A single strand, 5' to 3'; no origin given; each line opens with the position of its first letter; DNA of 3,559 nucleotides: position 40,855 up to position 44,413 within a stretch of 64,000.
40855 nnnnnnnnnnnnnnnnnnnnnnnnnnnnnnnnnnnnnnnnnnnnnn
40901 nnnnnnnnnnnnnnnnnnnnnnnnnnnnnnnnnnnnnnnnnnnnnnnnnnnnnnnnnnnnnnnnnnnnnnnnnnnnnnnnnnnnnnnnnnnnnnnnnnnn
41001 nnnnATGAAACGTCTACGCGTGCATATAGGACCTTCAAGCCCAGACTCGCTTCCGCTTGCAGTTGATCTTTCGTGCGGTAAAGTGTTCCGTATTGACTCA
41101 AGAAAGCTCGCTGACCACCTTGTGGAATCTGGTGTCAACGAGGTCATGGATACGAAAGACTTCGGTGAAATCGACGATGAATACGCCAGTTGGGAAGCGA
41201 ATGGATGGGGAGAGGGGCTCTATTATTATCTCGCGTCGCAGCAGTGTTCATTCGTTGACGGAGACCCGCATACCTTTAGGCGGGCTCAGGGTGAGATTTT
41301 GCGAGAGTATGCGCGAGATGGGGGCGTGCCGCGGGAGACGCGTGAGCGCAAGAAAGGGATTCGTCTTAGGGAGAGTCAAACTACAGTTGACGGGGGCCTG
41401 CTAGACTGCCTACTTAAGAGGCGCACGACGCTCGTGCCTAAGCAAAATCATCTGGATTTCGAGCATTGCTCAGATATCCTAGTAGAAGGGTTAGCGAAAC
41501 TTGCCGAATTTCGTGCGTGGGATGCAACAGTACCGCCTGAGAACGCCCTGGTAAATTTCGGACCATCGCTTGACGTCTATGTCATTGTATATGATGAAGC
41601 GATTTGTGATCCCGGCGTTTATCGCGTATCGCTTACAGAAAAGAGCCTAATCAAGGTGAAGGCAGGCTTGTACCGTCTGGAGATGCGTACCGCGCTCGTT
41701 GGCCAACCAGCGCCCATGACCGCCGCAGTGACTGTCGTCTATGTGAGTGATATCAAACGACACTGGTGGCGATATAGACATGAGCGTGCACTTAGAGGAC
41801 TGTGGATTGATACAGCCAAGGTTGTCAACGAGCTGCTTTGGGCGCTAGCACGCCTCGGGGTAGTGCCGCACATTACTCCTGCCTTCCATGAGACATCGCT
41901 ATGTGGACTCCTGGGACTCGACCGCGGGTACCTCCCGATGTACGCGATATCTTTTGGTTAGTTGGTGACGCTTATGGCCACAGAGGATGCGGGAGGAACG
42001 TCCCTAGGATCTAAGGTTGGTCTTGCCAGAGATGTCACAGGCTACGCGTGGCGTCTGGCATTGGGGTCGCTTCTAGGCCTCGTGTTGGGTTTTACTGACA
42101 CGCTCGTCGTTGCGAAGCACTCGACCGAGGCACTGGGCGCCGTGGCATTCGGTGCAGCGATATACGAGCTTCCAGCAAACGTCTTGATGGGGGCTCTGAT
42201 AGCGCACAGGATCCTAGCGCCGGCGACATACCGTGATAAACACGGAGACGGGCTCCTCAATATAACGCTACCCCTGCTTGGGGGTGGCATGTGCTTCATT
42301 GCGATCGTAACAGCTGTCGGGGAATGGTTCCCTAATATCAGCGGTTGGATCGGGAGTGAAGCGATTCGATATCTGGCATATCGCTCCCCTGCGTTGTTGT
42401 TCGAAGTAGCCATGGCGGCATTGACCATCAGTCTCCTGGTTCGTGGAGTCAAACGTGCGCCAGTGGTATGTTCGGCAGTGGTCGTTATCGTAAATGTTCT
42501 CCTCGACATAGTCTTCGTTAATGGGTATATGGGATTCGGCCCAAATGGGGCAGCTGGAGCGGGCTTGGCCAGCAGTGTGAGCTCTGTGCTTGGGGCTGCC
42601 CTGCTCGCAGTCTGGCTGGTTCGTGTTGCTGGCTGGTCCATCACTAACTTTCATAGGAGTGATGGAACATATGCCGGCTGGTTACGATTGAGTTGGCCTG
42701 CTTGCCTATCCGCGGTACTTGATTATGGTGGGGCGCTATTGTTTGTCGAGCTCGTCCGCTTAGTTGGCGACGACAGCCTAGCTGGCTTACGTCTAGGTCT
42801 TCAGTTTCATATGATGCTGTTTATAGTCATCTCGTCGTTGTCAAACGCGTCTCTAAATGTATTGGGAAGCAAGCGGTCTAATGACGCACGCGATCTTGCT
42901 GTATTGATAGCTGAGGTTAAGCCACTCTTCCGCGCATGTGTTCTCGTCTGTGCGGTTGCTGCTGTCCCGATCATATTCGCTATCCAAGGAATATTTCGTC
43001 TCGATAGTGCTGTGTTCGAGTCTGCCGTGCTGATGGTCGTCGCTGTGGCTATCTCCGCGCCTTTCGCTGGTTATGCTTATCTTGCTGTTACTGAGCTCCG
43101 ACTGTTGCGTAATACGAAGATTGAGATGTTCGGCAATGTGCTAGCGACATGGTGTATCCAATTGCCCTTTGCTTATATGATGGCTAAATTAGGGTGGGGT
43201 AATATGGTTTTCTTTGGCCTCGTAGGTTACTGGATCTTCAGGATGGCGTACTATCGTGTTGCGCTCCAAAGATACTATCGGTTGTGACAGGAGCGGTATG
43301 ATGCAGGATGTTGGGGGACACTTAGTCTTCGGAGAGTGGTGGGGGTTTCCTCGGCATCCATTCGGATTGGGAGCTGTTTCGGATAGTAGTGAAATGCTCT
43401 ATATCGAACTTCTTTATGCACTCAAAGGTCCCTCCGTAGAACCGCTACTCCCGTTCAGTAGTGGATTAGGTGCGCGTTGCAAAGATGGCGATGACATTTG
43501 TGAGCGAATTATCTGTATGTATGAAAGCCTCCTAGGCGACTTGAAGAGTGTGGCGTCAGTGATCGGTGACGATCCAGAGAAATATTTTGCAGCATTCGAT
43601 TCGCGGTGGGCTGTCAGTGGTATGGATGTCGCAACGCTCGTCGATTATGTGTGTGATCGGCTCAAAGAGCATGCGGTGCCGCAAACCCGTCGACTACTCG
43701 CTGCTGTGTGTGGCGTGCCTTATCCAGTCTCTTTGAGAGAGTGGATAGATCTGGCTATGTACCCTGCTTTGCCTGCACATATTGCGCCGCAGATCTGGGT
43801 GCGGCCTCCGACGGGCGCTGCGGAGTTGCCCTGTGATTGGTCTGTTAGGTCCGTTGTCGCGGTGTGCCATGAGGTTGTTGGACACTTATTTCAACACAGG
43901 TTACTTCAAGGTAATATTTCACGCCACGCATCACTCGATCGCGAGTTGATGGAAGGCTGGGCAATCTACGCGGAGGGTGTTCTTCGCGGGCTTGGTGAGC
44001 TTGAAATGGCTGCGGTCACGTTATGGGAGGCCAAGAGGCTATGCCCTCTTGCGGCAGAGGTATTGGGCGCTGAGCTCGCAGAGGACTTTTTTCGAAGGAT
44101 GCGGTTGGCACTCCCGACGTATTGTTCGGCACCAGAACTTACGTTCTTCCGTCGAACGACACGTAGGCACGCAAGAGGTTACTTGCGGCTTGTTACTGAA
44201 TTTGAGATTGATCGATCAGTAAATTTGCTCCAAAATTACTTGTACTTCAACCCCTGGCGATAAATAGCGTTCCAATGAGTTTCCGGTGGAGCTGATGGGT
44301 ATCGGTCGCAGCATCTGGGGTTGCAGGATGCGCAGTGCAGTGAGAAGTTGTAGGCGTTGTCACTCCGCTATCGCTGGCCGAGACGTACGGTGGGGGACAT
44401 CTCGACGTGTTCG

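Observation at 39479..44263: Orphan RRE-fused SagB-type dehydrogenase and a second SagB-like protein, with exporter and HExxH peptidase but no YcaO or E1 cyclodehydratase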

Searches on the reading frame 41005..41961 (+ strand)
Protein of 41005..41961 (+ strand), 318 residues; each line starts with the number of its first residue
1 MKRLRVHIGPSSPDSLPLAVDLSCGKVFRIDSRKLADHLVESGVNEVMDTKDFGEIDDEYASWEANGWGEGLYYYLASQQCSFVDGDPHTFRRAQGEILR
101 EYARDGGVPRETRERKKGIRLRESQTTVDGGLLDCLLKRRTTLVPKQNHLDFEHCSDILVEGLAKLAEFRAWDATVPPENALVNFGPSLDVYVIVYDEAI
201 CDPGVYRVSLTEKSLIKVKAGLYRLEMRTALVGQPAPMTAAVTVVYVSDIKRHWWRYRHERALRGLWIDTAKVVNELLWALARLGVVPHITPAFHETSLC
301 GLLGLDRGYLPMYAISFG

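Call 3: search_protein_families(library=pfam, proteins=[window:41005-41961:+], max_evalue=1)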
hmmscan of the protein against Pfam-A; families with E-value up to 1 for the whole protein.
window:41005-41961:+ (318 aa): 1 family
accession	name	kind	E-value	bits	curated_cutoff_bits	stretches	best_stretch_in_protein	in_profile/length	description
PF00881.29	Nitroreductase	-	8.7e-06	26.5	23.5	1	189-318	39-166/167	Nitroreductase family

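Call 4: search_protein_families(library=ncbifam, proteins=[window:41005-41961:+], max_evalue=1)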
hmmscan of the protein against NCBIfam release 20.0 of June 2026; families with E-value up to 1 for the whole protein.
window:41005-41961:+ (318 aa): 3 families
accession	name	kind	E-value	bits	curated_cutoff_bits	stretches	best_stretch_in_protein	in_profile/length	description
TIGR04511.1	SagB_rel_DH_2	exception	4.7e-10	39.1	240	1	130-307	171-355/380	putative peptide maturation dehydrogenase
TIGR03605.1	antibiot_sagB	domain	9.1e-08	31.8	78.4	1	188-308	40-161/173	SagB family peptide dehydrogenase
NF041804.1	MBL_fold_SolJ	exception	0.013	14.7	350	1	254-304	81-131/224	solanimycin biosynthesis MBL-fold hydrolase SolJ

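Call 7: search_protein_families(library=padloc, proteins=[window:41005-41961:+], max_evalue=1)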
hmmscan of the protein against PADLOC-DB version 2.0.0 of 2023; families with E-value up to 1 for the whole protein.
window:41005-41961:+ (318 aa): 0 families

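Call 28: find_homologous_proteins(query=window:41005-41961:+)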
Query window:41005-41961:+ (318 aa): 19 proteins with E <= 0.001 among 4247 candidates.
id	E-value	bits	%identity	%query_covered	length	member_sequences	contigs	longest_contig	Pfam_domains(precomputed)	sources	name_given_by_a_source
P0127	2.9e-215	732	100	100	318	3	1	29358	PF00881.30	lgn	-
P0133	5.5e-72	261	45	93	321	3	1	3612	-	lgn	-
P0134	1.5e-71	259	50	85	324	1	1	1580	-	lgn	-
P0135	2.3e-71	259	51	83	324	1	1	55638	-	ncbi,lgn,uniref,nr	ncbi:hypothetical protein NSA19_09875 [Actinomyces bowdenii]|uniref:hypothetical protein n=1 Tax=Act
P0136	1.0e-69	253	44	94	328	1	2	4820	PF00881.30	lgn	-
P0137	1.7e-66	243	44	94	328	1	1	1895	-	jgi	jgi:nitroreductase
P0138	1.8e-66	243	44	93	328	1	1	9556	-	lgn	-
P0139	7.3e-66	241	47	83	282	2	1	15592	-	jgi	-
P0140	1.7e-65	239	43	96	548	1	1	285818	PF01554.24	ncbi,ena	-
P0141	1.6e-64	236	41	100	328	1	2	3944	-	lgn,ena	-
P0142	1.8e-64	236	41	100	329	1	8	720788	-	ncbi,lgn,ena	-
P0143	2.1e-63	233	41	100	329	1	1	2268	-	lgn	-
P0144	9.0e-63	230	40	94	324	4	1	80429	-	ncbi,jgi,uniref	ncbi:hypothetical protein [Lacisediminihabitans sp.]|jgi:nitroreductase|uniref:hypothetical protein 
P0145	3.9e-62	228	39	100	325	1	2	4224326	-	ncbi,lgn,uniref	ncbi:hypothetical protein ACPPVQ_18625 [Diaminobutyricibacter sp. McL0618]|uniref:hypothetical prote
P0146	6.8e-62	228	42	93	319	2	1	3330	-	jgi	jgi:SagB-type dehydrogenase family enzyme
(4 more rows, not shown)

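Call 77: find_related_loci(query=A2, collection=genome_contigs, flank=8000)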
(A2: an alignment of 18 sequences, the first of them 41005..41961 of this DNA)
Query A2 (318 aa) in genome_contigs; peptide patterns used: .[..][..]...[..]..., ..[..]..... (x = any residue, [..] = any of these).
162 stretches matched a pattern; 7 encode a relative of the query (tblastn E <= 1e-3); 6 distinct loci.
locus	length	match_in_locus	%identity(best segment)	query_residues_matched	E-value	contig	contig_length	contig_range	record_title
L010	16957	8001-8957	39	1-318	4e-68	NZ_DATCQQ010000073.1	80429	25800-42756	MAG: Lacisediminihabitans sp. isolate SMAG_U7257 k141_181008, whole genome shotgun sequence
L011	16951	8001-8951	39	1-318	3e-67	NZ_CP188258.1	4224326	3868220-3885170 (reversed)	Leifsonia sp. McL0618 chromosome, complete genome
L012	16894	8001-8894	42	21-318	5e-63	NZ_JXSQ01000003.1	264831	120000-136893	Leucobacter komagatae strain VKM ST2845 L_komagatae_03, whole genome shotgun sequence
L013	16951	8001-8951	40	1-318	5e-61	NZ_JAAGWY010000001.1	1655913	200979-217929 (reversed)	Leifsonia tongyongensis strain NBRC 108724 Scaffold1, whole genome shotgun sequence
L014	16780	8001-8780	39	59-318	1e-54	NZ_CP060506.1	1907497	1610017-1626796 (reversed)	Nanchangia anserum strain C64 chromosome, complete genome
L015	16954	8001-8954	41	2-318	9e-69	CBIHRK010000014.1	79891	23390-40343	MAG TPA_asm: uncultured Lacisediminihabitans sp. isolate SRR18156180_binner123_Refined_70 genome assembly, contig: ERZ27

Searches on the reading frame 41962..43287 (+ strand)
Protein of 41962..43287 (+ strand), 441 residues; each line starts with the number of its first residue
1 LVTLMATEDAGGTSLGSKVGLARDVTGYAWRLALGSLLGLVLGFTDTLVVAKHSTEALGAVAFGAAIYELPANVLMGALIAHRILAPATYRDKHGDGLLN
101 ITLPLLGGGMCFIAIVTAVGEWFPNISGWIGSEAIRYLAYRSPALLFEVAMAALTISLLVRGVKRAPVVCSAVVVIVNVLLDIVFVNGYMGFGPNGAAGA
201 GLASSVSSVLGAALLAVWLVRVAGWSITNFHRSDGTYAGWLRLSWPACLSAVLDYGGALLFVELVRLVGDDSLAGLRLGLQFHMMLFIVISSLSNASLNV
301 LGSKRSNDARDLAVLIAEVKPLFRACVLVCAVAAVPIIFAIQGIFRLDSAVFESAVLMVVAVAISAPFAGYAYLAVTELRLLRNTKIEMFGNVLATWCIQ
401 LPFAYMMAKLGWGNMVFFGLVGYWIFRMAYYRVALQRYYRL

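Call 3: search_protein_families(library=pfam, proteins=[window:41962-43287:+], max_evalue=1)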
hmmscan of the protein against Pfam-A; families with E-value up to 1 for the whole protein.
window:41962-43287:+ (441 aa): 1 family
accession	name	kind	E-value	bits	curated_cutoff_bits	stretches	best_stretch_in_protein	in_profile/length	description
PF01554.23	MatE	-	7.6e-08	32.6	24.9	2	246-406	1-161/161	MatE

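Call 4: search_protein_families(library=ncbifam, proteins=[window:41962-43287:+], max_evalue=1)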
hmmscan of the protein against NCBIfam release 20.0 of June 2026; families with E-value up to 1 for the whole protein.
window:41962-43287:+ (441 aa): 3 families
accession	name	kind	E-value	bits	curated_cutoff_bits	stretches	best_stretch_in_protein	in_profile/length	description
TIGR00797.1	matE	subfamily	1.7e-23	83.2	147.4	1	33-414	3-392/396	MATE family efflux transporter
NF052396.1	MATE_WgkD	equivalog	9.4e-10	38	510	1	23-363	3-350/428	tryglysin-associated MATE efflux transporter WgkD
NF001214.0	PRK00187.1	equivalog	2.8e-06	26.6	449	1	40-421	27-427/464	NorM family multidrug efflux MATE transporter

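Call 7: search_protein_families(library=padloc, proteins=[window:41962-43287:+], max_evalue=1)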
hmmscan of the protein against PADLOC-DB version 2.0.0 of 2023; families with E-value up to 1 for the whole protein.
window:41962-43287:+ (441 aa): 0 families

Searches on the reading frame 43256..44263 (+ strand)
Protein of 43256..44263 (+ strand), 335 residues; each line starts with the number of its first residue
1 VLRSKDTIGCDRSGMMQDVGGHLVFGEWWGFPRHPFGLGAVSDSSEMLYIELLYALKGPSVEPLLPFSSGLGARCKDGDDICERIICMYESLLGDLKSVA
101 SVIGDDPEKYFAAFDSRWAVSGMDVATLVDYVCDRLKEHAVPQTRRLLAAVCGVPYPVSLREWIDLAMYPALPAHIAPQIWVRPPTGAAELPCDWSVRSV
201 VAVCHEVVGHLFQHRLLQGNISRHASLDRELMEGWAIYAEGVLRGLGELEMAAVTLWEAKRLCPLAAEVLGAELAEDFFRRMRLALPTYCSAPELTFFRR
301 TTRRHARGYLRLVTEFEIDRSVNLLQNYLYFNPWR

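Call 3: search_protein_families(library=pfam, proteins=[window:43256-44263:+], max_evalue=1)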
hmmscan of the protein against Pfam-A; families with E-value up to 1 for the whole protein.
window:43256-44263:+ (335 aa): 1 family
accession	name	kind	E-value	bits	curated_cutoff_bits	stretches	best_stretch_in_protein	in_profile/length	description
PF05960.17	DUF885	-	0.0019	18.3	32.4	1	200-250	362-418/532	Bacterial protein of unknown function (DUF885)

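Call 4: search_protein_families(library=ncbifam, proteins=[window:43256-44263:+], max_evalue=1)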
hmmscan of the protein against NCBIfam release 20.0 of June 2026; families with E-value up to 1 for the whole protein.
window:43256-44263:+ (335 aa): 0 families

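Call 7: search_protein_families(library=padloc, proteins=[window:43256-44263:+], max_evalue=1)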
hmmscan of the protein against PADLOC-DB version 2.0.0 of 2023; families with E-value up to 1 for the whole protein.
window:43256-44263:+ (335 aa): 0 families

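Call 38: find_homologous_proteins(query=window:43256-44263:+)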
Query window:43256-44263:+ (335 aa): 1 proteins with E <= 0.001 among 6917 candidates.
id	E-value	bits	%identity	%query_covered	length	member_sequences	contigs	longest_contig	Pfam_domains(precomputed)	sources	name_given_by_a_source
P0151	6.9e-220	747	100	96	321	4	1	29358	-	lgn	-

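Call 56: search_protein_representatives(protein=window:43256-44263:+)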
Query: 335 residues. Proteins with E-value up to 0.001 (for the whole library): 11; up to 1e-10: 11; up to 1e-30: 1. The best 11 are listed.
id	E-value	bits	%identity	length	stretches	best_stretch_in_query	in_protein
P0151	2.2e-220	747.3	100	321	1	15-335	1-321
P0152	3.3e-20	89.0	30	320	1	22-334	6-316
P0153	1.1e-16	77.4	33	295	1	92-315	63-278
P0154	1.8e-16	76.7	35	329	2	152-313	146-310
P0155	1.3e-14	70.5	33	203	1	153-319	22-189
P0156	6.8e-14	68.2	32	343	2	157-315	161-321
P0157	2.7e-13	66.2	36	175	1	197-317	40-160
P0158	5.7e-13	65.2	33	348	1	115-312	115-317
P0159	1.2e-12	64.1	34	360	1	152-318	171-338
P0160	5.9e-12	61.8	29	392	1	101-312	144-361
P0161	9.4e-11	57.9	29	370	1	99-312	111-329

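Call 58: search_solved_structures(query=A3, max_evalue=10, show_alignments=2)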
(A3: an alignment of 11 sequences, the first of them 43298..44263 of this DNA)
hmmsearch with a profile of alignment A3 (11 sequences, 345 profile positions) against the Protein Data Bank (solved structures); distinct sequences matched with E-value up to 10: 3.
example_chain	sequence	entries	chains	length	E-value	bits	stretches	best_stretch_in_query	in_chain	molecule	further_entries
1eq1_A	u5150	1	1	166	0.77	12.1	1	35-148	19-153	APOLIPOPHORIN-III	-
5xyi_D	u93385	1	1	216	0.97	11.8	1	101-142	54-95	Ribosomal protein S3, putative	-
4tql_A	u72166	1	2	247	2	10.7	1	38-148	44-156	Three helix bundle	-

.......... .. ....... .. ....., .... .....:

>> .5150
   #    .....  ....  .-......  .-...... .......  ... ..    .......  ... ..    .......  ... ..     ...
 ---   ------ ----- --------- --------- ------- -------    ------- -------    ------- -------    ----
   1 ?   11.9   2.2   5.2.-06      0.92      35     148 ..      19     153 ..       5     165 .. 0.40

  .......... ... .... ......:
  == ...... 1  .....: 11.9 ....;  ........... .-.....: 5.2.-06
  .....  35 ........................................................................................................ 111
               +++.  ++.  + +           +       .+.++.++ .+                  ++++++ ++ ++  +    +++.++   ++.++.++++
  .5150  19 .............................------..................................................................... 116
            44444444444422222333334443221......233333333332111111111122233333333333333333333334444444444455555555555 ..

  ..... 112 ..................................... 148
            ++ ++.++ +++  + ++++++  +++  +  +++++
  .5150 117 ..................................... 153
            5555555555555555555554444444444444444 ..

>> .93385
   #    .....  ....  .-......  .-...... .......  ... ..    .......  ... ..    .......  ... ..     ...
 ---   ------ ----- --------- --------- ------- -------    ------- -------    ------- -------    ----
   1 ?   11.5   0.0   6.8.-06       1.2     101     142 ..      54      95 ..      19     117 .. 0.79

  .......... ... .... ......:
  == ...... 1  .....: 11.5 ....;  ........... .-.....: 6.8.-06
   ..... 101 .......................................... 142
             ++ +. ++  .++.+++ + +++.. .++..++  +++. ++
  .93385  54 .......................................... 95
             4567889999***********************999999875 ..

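Call 59: search_protein_families(library=pfam, alignment_id=A3, max_evalue=1)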
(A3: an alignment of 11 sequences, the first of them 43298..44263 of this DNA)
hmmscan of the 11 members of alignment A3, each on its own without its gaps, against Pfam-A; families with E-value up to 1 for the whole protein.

A. member 1, window:43298-44263:+ (321 aa): 1 family
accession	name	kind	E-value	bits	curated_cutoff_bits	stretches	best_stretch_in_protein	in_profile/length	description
PF05960.17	DUF885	-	0.0018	18.5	32.4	1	186-236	362-418/532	Bacterial protein of unknown function (DUF885)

B. families by the number of members that match (of 11 scanned): 2 families
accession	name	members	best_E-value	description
PF05960.17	DUF885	2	0.0018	Bacterial protein of unknown function (DUF885)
PF19979.4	DUF6415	1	0.027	Family of unknown function (DUF6415)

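Call 71: predict_structure(alignment_id=A3)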
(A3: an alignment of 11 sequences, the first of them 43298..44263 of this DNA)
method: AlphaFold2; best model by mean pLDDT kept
length: 321 residues; sequences in the alignment: 11
mean_pLDDT: 75.6   pTM: 0.79
mean pLDDT of the five models: 75.6, 72.6, 71.4, 70.8, 69.8
residues with pLDDT >= 90: 89; 70-90: 132; 50-70: 63; < 50: 37
segments of 3 or more residues with pLDDT < 50: 1-5, 18-28, 44-61
pLDDT, mean of each block of 10 residues (from residue 1): 48 51 46 60 40 37 64 86 92 94 92 94 87 91 80 83 88 77 93 86 66 74 85 94 86 78 88 89 78 74 57 63 65
secondary structure, 60 per line:
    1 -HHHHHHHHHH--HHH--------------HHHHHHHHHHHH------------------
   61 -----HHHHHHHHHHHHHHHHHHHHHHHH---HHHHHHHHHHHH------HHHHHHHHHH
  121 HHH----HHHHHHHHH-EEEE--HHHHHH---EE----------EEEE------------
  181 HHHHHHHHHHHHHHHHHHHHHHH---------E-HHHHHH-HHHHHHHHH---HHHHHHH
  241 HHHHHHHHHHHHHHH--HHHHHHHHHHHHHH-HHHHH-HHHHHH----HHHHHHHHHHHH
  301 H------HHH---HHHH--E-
elements in order: H2-11 H31-42 H66-89 H93-104 H111-123 H128-136 E138-141 H144-149 E165-168 H181-203 H215-220 H222-230 H234-255 H258-271 H273-277 H279-284 H289-301 H314-317

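Call 74: fold_search(model_id=the predicted structure, library=pdb)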
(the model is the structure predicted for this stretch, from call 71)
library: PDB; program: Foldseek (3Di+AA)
matches with E <= 10: 126; with E <= 0.001: 0
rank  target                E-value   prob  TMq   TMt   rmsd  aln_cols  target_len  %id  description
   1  3iuk_A                7.0e-03  1.00  0.48  0.31   5.9       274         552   16  Crystal structure of putative bacterial protein of unknown function (DUF885, PF05960.1, ) from Arthrobacter aurescens  (released 2009-10-27)
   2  3o0y_A                8.5e-03  1.00  0.37  0.23   9.8       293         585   13  The crystal structure of the putative lipoprotein from Colwellia psychrerythraea (released 2010-09-22)
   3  3o0y_B                1.1e-02  1.00  0.38  0.24   9.7       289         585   12  The crystal structure of the putative lipoprotein from Colwellia psychrerythraea (released 2010-09-22)
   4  6dup_A                6.4e-01  0.10  0.16  0.17  17.3       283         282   12  CRYSTAL STRUCTURE OF PXR IN COMPLEX WITH COMPOUND 7 (released 2018-08-29)
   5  7x0a_B                1.2e+00  0.04  0.13  0.11  19.7       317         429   13  Cryo-EM structure of human TRiC-NPP state (released 2023-04-12)
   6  8s5f_A                1.3e+00  0.15  0.22  0.21  13.4       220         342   11  Crystal structure of the HExxH domain of ChlBHExxH a novel alpha-ketoglutarate dependent oxygenase (released 2024-10-02)
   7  1gcj_A                1.3e+00  0.05  0.14  0.11  20.2       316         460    9  N-TERMINAL FRAGMENT OF IMPORTIN-BETA (released 2000-10-18)
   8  5fu7_A                1.5e+00  0.06  0.17  0.12  18.7       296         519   13  drosophila nanos NBR peptide bound to the NOT module of the human CCR4-NOT complex (released 2016-03-23)
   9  9hip_A                1.5e+00  0.03  0.11  0.08  20.0       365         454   11  MnmE-MnmG a2b2 complex (released 2025-08-27)
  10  3ouo_A                1.5e+00  0.03  0.11  0.12  21.1       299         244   11  Structure of the Nucleoprotein from Rift Valley Fever Virus (released 2011-05-25)
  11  4s14_A                1.5e+00  0.08  0.18  0.21  17.9       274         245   10  Crystal structure of the orphan nuclear receptor RORgamma ligand-binding domain in complex with 4alpha-caboxyl, 4beta- (released 2015-02-11)
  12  4gyv_E                1.7e+00  0.06  0.15  0.20  19.9       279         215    9  Crystal structure of the DH domain of FARP2 (released 2013-03-13)
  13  2adv_A                2.1e+00  0.04  0.13  0.20  18.4       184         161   10  Crystal Structures Of Glutaryl 7-Aminocephalosporanic Acid Acylase: mutational study of activation mechanism (released 2006-01-24)
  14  7x3j_B                2.2e+00  0.05  0.12  0.08  15.4       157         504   13  Cryo-EM structure of human TRiC-tubulin-S2 (released 2023-06-07)
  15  6i7k                  2.3e+00  0.04  0.14  0.14  18.5       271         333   12  Crystal structure of monomeric FICD mutant L258D complexed with MgATP (released 2019-09-25)
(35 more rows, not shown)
